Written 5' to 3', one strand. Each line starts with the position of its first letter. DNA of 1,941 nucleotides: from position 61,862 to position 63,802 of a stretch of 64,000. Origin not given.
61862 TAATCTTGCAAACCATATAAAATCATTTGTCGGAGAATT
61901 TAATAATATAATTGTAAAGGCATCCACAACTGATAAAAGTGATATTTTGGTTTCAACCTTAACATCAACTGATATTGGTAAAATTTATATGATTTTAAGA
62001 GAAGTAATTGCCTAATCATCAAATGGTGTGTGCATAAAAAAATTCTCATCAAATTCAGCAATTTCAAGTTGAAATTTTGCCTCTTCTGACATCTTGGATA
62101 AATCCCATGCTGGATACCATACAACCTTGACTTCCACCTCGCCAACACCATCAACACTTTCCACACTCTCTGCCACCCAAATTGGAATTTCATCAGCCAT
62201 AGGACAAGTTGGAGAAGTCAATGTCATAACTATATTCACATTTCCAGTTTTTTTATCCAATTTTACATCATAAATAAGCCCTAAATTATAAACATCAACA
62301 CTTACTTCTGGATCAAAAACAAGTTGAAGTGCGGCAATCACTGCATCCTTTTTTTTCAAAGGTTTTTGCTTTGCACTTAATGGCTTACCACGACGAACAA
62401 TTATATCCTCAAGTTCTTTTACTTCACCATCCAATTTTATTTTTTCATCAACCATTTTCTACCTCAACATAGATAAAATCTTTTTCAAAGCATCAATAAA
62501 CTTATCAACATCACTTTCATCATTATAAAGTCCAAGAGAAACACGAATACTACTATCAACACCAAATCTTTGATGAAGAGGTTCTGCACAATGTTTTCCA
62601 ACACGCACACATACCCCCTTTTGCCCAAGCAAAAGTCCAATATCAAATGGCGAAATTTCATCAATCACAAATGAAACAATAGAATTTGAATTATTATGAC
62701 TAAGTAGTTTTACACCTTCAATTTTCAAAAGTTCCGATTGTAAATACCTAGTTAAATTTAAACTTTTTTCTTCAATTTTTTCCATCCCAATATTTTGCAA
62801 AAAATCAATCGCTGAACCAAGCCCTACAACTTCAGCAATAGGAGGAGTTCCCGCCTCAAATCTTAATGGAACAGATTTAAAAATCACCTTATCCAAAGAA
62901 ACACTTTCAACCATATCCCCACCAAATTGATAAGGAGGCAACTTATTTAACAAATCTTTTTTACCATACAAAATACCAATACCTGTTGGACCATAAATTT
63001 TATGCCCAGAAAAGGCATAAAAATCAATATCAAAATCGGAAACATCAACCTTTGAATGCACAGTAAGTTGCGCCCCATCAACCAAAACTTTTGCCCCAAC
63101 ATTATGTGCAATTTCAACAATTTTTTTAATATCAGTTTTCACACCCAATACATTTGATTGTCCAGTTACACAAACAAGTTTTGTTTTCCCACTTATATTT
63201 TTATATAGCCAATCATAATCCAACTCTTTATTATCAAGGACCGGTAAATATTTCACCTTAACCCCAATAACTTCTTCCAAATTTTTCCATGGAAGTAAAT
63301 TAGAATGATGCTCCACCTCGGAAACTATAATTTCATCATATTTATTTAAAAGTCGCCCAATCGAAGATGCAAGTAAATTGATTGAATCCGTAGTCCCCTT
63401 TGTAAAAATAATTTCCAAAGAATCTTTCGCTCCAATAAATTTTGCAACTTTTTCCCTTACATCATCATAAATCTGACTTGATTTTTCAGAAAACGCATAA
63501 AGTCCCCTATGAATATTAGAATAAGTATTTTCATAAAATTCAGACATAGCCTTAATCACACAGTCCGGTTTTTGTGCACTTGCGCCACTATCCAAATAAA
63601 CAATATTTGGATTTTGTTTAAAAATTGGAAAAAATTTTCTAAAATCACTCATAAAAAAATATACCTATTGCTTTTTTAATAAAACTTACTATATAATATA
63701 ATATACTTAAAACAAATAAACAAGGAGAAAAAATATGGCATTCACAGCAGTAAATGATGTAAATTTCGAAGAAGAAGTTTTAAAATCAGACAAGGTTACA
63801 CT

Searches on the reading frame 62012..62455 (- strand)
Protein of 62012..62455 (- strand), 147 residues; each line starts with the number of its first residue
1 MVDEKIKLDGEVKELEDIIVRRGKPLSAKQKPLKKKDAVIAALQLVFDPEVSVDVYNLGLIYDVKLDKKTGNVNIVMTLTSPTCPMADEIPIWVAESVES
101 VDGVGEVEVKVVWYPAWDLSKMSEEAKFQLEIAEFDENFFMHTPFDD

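Call 28: search_protein_families(library=pfam, proteins=[window:62012-62455:-])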
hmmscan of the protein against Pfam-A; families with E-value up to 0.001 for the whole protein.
window:62012-62455:- (147 aa): 1 family
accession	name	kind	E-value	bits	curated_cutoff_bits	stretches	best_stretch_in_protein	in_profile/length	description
PF01883.24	FeS_assembly_P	-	1.3e-16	61.1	23.5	1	36-109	1-73/73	Iron-sulfur cluster assembly protein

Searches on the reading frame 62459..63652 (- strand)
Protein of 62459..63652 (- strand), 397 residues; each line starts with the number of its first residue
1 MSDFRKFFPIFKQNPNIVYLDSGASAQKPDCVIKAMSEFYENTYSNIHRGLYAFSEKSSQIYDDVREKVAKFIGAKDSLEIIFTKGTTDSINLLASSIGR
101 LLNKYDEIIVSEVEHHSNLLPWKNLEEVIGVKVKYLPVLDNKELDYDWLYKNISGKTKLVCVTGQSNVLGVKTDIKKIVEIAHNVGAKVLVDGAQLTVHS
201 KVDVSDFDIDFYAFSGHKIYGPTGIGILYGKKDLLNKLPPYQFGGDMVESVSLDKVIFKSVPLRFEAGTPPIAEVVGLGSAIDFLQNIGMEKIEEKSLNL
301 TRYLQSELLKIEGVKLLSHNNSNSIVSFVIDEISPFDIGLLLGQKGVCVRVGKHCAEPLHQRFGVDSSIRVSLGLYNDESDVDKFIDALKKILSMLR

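Call 28: search_protein_families(library=pfam, proteins=[window:62459-63652:-])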
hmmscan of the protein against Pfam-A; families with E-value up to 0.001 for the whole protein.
window:62459-63652:- (397 aa): 4 families
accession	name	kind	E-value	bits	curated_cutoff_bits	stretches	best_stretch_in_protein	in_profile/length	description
PF00266.25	Aminotran_5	-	1.9e-139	465.2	21.5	1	18-385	1-371/371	Aminotransferase class-V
PF00155.27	Aminotran_1_2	-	2.6e-09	37.2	19.7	1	28-237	18-240/361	Aminotransferase class I and II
PF01053.26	Cys_Met_Meta_PP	-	7.2e-07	28.5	27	1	52-197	44-178/381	Cys/Met metabolism PLP-dependent enzyme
PF01212.27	Beta_elim_lyase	-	0.00016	21.5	27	1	61-236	33-217/288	Beta-eliminating lyase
